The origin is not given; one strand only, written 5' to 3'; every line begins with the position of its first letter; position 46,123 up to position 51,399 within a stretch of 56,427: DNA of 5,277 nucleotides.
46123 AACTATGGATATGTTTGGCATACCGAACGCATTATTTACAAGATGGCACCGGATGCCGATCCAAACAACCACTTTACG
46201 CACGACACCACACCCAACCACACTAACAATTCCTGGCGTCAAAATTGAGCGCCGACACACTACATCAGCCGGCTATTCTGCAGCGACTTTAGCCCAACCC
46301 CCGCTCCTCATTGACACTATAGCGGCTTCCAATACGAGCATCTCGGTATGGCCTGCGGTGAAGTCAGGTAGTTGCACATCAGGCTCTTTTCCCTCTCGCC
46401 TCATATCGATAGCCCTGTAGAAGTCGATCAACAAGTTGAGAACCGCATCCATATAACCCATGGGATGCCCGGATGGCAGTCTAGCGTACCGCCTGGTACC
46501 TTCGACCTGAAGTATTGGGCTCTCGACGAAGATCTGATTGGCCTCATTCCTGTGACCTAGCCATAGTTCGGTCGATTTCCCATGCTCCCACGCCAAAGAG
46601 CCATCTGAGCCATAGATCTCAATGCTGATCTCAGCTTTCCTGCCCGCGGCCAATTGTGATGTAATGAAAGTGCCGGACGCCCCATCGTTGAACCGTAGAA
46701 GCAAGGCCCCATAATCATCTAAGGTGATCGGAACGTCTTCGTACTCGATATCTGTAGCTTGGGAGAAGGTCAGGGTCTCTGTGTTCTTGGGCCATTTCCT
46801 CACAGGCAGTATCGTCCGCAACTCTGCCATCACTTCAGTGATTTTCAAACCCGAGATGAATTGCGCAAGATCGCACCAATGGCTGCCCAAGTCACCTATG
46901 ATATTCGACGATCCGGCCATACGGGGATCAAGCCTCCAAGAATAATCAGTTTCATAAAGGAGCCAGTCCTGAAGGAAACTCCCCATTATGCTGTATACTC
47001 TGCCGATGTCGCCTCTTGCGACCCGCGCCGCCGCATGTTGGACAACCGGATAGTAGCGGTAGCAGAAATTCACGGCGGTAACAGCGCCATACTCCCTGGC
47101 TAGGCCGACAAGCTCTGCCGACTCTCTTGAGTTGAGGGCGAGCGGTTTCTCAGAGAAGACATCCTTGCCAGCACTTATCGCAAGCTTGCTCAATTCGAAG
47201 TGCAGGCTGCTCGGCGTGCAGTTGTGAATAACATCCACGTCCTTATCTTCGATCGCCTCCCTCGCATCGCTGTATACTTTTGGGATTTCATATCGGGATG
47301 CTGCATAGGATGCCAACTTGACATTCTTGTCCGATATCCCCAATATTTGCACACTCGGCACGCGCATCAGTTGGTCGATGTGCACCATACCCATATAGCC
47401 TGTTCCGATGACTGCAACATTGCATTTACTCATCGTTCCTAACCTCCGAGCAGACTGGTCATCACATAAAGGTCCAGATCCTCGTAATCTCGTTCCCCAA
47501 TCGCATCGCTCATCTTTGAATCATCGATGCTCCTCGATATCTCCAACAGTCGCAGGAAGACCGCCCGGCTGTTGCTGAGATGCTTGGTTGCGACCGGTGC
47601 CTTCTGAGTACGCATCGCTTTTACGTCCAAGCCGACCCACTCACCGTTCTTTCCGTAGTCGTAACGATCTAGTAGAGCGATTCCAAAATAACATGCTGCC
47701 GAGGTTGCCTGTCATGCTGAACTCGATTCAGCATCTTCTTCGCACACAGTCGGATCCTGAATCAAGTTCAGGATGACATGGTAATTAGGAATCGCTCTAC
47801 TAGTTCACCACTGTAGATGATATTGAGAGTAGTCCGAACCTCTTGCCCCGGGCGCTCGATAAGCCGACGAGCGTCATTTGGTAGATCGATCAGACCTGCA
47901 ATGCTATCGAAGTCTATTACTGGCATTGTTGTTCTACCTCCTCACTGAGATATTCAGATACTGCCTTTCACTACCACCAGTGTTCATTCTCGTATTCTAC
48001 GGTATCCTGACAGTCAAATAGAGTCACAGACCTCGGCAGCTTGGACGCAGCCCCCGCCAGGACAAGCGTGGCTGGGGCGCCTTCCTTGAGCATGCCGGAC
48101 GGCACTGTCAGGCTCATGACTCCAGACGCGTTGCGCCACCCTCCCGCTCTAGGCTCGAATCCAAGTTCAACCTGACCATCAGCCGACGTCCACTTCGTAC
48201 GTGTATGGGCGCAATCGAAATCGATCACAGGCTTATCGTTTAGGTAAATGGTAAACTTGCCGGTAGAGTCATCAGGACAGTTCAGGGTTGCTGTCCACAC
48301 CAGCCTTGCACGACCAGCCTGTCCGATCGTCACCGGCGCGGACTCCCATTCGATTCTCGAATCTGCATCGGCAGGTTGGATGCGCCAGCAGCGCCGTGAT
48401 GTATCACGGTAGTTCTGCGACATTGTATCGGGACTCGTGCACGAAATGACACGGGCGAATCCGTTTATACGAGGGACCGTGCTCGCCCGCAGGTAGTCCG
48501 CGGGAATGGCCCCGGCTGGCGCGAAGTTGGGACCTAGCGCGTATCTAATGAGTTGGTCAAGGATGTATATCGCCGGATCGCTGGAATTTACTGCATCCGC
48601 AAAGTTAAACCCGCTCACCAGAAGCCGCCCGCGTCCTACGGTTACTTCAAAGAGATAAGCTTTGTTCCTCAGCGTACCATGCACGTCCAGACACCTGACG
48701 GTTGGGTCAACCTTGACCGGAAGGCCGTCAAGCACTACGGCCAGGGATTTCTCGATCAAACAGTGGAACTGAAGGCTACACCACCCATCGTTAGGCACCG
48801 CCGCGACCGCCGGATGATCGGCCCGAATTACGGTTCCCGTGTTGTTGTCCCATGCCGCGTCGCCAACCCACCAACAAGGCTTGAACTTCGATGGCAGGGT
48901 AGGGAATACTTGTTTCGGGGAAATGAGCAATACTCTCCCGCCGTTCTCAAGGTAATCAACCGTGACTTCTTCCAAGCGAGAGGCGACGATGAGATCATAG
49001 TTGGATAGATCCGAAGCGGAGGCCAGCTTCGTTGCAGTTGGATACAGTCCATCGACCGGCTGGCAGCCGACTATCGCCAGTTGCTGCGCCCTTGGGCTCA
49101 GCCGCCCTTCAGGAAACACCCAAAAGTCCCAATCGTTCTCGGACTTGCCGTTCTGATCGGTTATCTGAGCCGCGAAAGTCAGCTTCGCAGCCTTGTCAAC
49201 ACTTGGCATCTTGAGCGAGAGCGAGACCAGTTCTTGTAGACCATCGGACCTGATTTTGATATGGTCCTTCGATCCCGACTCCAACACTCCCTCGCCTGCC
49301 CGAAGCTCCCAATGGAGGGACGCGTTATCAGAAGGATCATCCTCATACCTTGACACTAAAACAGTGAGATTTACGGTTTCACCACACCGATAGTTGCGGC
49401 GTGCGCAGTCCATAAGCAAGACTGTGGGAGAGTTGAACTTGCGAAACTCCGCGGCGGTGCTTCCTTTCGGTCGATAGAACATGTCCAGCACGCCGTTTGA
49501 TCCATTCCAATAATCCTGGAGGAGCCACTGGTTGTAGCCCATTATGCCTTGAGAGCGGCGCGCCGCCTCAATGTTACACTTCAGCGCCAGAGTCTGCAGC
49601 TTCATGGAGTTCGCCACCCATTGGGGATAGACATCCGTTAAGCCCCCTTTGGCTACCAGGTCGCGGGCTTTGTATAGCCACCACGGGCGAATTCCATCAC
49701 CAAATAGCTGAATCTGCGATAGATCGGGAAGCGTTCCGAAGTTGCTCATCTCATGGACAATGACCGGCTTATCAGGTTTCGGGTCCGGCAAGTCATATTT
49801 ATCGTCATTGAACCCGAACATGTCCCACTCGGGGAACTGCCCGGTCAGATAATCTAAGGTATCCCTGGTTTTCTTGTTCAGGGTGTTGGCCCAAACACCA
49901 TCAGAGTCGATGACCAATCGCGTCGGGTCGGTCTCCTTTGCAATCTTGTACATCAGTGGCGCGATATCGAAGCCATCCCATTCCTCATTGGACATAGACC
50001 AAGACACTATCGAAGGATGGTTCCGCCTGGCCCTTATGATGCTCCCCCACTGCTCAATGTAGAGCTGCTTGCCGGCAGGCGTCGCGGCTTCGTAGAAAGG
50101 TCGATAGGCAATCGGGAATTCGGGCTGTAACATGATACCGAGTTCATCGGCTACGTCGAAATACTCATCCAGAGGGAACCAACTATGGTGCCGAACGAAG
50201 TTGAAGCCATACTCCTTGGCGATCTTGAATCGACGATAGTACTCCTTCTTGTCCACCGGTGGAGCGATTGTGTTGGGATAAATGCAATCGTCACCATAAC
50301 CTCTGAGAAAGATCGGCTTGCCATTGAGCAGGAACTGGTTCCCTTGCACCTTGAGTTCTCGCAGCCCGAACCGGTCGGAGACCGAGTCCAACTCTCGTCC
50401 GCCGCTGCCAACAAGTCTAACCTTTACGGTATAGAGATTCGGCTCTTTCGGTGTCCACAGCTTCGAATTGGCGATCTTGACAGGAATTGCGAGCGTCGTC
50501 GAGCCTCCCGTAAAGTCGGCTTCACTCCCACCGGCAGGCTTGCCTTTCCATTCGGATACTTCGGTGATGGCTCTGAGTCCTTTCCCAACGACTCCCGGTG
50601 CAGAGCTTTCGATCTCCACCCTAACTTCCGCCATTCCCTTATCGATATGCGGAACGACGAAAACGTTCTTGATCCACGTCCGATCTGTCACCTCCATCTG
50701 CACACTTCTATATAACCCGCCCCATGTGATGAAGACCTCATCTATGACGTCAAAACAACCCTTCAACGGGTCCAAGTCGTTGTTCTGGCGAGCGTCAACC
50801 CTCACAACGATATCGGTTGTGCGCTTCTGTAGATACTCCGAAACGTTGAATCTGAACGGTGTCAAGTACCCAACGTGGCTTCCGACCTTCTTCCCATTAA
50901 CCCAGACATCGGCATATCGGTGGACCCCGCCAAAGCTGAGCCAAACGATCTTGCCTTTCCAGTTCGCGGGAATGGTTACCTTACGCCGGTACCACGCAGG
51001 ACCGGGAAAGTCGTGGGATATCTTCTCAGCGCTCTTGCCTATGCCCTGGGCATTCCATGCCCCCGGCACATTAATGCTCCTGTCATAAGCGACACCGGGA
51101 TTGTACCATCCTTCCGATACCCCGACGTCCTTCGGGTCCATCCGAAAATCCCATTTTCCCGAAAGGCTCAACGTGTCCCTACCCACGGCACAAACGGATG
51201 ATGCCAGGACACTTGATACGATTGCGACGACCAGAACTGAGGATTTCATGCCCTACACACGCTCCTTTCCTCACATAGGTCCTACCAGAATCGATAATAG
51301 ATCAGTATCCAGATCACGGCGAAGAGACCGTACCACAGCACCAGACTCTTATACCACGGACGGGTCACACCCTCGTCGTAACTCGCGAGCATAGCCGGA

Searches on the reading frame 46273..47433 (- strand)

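Call 30: search_protein_families(library=pfam, proteins=[window:46273-47433:-], max_evalue=0.001)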
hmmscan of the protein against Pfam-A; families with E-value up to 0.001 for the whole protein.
window:46273-47433:- (386 aa): 5 families
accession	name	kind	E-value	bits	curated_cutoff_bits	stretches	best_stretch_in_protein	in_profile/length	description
PF22725.1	GFO_IDH_MocA_C3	-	3.9e-27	95.2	27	1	131-280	1-123/124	GFO/IDH/MocA C-terminal domain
PF01408.29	GFO_IDH_MocA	-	2.1e-23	83.7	24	1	5-123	2-120/120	Oxidoreductase family, NAD-binding Rossmann fold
PF02894.22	GFO_IDH_MocA_C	-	4.6e-16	59.7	22.9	1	137-383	3-218/218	Oxidoreductase family, C-terminal alpha/beta domain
PF03447.22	NAD_binding_3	-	0.00048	21.3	24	0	10-117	1-111/116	Homoserine dehydrogenase, NAD binding domain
PF01118.30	Semialdhyde_dh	-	0.00097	20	26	0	5-94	1-95/121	Semialdehyde dehydrogenase, NAD binding domain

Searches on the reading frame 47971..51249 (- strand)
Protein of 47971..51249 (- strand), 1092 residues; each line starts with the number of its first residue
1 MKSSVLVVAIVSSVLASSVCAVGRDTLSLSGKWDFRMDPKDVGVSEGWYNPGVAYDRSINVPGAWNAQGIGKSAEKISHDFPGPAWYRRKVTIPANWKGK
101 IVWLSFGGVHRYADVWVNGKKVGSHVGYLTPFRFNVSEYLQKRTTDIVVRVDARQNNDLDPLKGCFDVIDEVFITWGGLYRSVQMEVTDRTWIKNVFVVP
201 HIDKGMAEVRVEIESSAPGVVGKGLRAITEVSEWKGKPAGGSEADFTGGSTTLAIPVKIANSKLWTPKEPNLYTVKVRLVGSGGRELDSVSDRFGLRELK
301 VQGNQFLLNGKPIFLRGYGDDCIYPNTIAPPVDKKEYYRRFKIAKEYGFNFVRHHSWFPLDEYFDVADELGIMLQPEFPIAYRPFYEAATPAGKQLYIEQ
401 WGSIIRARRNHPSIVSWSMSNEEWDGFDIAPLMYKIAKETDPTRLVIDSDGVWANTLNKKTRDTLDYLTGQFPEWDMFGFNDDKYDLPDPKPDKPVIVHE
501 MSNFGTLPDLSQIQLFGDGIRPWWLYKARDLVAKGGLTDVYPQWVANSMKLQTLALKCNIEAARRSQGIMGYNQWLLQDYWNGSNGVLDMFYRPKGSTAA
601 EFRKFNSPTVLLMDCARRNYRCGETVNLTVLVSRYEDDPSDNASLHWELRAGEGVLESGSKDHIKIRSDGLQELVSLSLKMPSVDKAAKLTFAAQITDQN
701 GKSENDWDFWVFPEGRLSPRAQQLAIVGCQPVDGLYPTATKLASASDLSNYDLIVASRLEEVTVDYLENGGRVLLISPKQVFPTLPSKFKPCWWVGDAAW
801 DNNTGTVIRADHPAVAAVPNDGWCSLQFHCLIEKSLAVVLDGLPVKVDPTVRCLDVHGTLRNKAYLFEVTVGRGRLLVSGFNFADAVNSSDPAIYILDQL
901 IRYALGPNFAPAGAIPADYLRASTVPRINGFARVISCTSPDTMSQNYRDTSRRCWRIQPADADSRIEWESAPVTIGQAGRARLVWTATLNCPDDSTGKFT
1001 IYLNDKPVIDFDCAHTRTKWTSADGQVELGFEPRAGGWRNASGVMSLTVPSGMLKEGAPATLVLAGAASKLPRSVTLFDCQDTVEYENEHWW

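Call 30: search_protein_families(library=pfam, proteins=[window:47971-51249:-], max_evalue=0.001)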
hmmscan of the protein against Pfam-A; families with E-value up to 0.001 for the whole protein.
window:47971-51249:- (1092 aa): 4 families
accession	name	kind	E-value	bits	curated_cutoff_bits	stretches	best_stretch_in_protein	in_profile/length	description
PF02837.24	Glyco_hydro_2_N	-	1.2e-23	84.4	28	1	28-185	3-165/169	Glycosyl hydrolases family 2, sugar binding domain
PF02836.23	Glyco_hydro_2_C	-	1.9e-17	63.8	21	1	300-500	2-209/302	Glycosyl hydrolases family 2, TIM barrel domain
PF00703.27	Glyco_hydro_2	-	5e-16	59.9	23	1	193-297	3-109/109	Glycosyl hydrolases family 2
PF22666.2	Glyco_hydro_2_N2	-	6.6e-10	39.7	27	1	85-155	50-121/167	Glycosyl hydrolase 2 galactose-binding domain-like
